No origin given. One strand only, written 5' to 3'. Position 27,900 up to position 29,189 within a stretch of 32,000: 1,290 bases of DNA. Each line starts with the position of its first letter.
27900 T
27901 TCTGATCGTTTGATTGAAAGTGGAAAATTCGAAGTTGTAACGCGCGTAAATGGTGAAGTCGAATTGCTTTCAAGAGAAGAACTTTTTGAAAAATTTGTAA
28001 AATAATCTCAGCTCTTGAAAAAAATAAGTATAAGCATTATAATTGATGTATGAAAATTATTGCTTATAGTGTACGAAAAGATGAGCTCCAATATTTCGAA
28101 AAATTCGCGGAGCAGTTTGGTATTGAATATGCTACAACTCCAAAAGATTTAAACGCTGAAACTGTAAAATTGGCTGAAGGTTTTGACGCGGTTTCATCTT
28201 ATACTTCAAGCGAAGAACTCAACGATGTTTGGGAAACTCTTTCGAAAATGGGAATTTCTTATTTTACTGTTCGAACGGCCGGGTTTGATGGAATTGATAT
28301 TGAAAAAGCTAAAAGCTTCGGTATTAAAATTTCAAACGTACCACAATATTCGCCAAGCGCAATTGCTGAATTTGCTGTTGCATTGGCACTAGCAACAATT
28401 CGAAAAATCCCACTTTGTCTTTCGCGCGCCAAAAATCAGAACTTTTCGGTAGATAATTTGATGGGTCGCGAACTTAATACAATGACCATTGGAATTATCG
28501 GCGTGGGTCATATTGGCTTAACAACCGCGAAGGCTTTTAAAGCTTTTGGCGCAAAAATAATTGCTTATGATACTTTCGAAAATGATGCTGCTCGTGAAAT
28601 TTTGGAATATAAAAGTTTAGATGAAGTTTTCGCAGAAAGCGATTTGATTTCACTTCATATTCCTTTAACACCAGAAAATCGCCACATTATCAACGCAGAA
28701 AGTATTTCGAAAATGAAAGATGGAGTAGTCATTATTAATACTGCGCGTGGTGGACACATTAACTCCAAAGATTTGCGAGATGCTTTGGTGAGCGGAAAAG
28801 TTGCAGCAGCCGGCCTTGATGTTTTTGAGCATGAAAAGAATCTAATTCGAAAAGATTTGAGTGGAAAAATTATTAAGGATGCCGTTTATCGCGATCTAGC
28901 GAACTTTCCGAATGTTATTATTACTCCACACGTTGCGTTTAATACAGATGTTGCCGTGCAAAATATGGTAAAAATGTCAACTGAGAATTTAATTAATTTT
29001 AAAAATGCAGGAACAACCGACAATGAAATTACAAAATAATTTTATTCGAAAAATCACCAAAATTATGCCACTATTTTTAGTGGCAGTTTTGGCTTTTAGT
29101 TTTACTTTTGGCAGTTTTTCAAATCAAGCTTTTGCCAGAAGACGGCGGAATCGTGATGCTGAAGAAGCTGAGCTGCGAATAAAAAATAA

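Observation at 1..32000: Large excess of the palindrome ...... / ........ throughout coding and non-coding DNA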

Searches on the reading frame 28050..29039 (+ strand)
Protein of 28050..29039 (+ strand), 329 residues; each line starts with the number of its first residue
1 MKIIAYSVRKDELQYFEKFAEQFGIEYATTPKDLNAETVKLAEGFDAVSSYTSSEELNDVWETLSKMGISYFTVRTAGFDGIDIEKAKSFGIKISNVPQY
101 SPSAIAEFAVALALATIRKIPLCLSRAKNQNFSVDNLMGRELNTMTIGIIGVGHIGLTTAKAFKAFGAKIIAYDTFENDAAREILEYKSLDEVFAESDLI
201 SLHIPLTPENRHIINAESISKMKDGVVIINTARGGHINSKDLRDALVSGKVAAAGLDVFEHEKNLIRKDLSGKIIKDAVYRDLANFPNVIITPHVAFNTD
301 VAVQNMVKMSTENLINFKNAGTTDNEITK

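Call 39: find_encoding_contigs(protein=window:28050-29039:+, flank=10000, max_places=3)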
Protein window:28050-29039:+ (329 aa): 23 contigs read that carry it; 3 places shown.
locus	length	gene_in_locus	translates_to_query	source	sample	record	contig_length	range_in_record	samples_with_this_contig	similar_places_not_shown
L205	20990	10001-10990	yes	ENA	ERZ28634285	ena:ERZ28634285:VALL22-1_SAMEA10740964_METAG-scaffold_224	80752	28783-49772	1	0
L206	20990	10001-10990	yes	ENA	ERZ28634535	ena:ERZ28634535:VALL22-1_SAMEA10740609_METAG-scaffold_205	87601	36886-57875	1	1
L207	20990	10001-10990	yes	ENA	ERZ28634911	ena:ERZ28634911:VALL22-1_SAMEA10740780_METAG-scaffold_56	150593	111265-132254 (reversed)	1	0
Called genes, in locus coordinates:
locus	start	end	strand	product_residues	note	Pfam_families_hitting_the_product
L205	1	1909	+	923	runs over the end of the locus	PF07517:SecA_DEAD, PF01043:SecA_PP_bind, PF21090:P-loop_SecA, PF07516:SecA_SW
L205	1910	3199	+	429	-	PF00675:Peptidase_M16, PF05193:Peptidase_M16_C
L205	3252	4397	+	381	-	PF13742:tRNA_anti_2, PF01336:tRNA_anti-codon (weak), PF02601:Exonuc_VII_L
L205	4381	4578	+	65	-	PF02609:Exonuc_VII_S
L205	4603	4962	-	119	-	-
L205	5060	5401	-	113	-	-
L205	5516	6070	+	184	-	PF01765:RRF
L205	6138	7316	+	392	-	PF02163:Peptidase_M50, PF00595:PDZ, PF13180:PDZ_2, PF17820:PDZ_6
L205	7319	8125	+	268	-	PF02517:Rce1-like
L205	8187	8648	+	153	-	PF03449:GreA_GreB_N, PF01272:GreA_GreB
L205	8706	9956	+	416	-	PF00587:tRNA-synt_2b, PF03129:HGTP_anticodon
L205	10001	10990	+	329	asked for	PF00389:2-Hacid_dh, PF02826:2-Hacid_dh_C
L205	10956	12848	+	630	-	PF09972:DUF2207, PF20990:DUF2207_C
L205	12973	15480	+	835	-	PF19590:TrbL_3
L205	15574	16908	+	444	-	PF08245:Mur_ligase_M, PF02875:Mur_ligase_C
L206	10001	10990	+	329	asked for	PF00389:2-Hacid_dh, PF02826:2-Hacid_dh_C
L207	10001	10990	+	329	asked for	PF00389:2-Hacid_dh, PF02826:2-Hacid_dh_C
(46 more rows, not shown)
